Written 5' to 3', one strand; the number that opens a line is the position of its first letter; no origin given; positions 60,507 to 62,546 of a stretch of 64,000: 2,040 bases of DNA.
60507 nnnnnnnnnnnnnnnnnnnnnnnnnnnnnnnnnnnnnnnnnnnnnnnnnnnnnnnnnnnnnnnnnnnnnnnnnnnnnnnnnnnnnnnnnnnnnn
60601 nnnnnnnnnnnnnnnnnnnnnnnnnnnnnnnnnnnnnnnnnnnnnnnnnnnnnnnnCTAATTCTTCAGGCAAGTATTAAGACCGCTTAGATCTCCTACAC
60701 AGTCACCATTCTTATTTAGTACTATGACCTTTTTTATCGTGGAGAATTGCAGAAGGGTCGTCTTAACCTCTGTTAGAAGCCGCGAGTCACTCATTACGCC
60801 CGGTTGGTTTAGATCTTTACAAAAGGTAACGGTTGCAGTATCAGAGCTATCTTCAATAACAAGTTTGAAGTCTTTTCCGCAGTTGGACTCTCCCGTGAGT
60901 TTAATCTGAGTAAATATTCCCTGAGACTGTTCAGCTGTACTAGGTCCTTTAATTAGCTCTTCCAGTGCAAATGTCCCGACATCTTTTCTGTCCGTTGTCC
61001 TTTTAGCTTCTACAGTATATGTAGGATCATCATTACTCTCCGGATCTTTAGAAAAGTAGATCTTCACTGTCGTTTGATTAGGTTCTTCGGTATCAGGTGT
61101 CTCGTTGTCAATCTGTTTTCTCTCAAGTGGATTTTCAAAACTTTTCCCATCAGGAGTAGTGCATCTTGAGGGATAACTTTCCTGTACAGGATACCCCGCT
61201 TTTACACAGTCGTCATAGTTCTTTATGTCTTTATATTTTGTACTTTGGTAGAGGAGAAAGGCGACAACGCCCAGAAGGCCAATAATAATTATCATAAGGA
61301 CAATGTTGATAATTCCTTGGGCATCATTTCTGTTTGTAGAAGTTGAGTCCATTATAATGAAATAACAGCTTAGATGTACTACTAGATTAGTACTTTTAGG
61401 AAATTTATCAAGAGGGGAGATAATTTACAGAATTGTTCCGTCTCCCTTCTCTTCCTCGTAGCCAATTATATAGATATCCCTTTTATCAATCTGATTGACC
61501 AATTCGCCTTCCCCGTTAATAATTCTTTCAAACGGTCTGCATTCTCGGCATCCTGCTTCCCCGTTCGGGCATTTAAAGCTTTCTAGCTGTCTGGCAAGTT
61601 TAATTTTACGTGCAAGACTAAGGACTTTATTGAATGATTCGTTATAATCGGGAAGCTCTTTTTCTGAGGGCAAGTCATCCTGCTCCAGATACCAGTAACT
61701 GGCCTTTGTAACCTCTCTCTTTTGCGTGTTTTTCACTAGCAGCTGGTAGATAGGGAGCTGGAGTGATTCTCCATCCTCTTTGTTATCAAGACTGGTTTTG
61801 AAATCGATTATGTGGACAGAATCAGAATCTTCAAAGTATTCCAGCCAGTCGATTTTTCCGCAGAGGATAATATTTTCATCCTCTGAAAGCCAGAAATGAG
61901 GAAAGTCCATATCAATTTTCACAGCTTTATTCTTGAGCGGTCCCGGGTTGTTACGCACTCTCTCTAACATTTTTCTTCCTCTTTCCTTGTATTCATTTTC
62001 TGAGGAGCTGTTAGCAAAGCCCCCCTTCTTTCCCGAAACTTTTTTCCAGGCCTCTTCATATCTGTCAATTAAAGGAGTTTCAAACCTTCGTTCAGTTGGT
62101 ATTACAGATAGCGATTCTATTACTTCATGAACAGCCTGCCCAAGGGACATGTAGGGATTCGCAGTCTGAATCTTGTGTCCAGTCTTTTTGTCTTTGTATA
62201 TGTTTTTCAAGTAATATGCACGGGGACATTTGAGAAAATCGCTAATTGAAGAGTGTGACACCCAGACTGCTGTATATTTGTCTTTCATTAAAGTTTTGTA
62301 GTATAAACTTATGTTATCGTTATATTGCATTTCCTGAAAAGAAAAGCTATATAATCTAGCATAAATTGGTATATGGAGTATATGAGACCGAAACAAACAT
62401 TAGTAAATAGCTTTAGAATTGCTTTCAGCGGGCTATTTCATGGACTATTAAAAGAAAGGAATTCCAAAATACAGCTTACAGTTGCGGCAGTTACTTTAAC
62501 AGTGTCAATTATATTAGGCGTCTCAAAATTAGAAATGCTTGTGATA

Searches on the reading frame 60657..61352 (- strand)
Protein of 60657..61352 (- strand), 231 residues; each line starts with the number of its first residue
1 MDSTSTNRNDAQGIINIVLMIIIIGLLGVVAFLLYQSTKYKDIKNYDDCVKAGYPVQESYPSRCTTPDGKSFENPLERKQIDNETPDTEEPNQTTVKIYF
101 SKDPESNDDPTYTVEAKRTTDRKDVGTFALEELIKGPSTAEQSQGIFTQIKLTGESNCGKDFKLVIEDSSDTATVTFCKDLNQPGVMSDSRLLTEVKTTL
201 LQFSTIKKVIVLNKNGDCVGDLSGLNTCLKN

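Call 69: search_protein_families(library=pfam, proteins=[window:60657-61352:-], max_evalue=0.001)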
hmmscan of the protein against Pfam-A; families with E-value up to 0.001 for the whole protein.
window:60657-61352:- (231 aa): 1 family
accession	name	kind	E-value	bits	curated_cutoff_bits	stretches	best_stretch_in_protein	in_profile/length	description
PF10646.14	Germane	-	1.2e-06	29.5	23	1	97-212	1-110/117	Sporulation and spore germination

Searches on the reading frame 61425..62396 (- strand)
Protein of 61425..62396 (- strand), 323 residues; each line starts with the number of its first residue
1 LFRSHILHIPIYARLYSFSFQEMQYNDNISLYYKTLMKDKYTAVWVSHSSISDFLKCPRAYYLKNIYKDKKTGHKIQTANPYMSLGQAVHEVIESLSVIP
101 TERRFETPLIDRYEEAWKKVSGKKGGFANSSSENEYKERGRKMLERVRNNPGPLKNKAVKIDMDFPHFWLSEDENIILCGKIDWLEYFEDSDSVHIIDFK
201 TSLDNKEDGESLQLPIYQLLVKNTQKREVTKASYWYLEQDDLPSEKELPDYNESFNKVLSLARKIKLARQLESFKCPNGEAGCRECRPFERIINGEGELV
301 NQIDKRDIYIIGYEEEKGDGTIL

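Call 69: search_protein_families(library=pfam, proteins=[window:61425-62396:-], max_evalue=0.001)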
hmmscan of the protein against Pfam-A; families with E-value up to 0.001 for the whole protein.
window:61425-62396:- (323 aa): 1 family
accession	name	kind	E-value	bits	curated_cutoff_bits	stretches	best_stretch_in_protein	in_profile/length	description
PF12705.13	PDDEXK_1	-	1.4e-25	91.1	22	1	46-286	2-240/247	PD-(D/E)XK nuclease superfamily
